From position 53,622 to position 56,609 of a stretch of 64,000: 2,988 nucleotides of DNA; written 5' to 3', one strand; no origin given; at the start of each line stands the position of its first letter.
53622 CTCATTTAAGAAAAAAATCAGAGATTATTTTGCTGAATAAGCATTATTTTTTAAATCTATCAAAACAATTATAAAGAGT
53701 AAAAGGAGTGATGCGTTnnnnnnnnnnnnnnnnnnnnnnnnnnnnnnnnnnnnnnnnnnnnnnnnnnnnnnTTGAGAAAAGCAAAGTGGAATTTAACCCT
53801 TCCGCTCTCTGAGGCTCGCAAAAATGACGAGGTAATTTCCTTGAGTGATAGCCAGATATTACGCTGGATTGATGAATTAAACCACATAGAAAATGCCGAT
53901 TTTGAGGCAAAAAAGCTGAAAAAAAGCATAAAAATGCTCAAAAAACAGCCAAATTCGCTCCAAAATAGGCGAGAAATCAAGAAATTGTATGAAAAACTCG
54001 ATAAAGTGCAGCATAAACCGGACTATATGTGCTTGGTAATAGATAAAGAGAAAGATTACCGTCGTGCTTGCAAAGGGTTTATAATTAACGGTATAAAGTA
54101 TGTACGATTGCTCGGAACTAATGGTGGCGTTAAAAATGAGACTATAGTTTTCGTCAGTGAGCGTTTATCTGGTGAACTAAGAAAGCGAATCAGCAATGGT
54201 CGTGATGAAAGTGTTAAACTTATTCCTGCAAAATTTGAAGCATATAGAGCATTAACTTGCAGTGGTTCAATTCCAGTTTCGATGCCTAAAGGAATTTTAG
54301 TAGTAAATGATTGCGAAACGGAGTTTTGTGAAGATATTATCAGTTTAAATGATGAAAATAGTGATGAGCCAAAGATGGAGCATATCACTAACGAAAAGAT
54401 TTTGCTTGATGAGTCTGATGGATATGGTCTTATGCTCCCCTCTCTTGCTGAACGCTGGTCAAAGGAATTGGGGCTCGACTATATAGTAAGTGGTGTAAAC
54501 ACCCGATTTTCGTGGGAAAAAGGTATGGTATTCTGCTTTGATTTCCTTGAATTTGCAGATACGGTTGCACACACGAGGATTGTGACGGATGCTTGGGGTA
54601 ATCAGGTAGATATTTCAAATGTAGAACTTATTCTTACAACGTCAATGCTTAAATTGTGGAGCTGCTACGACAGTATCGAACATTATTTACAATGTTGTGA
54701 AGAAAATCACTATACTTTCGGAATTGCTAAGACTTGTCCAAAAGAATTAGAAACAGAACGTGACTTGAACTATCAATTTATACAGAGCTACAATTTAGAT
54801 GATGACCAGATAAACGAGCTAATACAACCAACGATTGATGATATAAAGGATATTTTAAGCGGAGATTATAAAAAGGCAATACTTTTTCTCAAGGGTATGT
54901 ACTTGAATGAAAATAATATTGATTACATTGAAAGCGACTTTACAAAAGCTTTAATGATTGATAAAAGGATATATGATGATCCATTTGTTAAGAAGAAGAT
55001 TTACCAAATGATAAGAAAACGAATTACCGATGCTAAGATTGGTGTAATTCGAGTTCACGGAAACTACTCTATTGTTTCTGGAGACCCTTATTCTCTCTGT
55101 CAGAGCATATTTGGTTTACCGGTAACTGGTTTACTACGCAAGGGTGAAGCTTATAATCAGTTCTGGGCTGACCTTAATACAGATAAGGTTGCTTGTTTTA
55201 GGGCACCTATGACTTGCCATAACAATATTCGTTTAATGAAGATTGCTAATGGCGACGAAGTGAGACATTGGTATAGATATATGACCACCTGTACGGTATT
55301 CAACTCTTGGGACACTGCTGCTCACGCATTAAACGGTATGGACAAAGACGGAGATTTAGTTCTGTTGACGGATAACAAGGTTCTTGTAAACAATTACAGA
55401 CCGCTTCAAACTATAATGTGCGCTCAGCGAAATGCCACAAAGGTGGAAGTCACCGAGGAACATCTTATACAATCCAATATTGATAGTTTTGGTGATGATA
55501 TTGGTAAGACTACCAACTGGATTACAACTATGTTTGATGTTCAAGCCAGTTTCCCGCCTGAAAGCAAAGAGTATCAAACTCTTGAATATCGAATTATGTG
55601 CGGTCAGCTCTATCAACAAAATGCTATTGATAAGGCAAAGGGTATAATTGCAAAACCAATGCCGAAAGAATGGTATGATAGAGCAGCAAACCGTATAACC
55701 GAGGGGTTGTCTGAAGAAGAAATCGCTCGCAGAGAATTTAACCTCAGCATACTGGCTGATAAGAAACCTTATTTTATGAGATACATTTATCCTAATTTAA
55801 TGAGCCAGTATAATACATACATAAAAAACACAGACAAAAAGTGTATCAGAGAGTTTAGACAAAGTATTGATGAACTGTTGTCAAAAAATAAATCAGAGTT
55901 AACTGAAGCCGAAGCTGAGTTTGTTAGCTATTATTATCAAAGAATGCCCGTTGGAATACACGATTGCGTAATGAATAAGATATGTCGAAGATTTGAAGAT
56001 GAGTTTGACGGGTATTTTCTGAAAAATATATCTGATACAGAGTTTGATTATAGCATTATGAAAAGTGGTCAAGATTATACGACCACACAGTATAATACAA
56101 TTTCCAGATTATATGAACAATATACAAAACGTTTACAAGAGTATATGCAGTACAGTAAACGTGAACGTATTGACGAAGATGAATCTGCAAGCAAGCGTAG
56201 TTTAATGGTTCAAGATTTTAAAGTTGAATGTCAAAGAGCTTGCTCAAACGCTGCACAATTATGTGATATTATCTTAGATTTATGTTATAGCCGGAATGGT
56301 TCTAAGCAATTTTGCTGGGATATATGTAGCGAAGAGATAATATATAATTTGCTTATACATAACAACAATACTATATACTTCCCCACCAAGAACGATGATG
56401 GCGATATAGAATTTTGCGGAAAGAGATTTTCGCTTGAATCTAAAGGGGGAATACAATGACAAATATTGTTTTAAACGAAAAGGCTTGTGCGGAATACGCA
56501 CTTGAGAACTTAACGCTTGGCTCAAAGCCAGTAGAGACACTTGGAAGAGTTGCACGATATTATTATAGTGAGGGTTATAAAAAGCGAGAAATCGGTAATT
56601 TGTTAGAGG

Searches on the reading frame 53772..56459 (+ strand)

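Call 78: search_protein_families(library=pfam, proteins=[window:53772-56459:+], max_evalue=0.001)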
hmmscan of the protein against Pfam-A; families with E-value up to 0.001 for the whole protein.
window:53772-56459:+ (895 aa): 0 families

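Call 79: search_protein_families(library=phrogs, proteins=[window:53772-56459:+], max_evalue=0.0001)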
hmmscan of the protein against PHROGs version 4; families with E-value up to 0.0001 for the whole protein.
window:53772-56459:+ (895 aa): 3 families
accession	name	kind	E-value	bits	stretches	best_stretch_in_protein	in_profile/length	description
phrog_25339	-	unknown function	2.6e-196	654.5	1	2-526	20-557/558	-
phrog_8308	-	unknown function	2.9e-91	308.2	1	14-884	83-838/847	-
phrog_35857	-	unknown function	9.8e-72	243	1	548-886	3-338/354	-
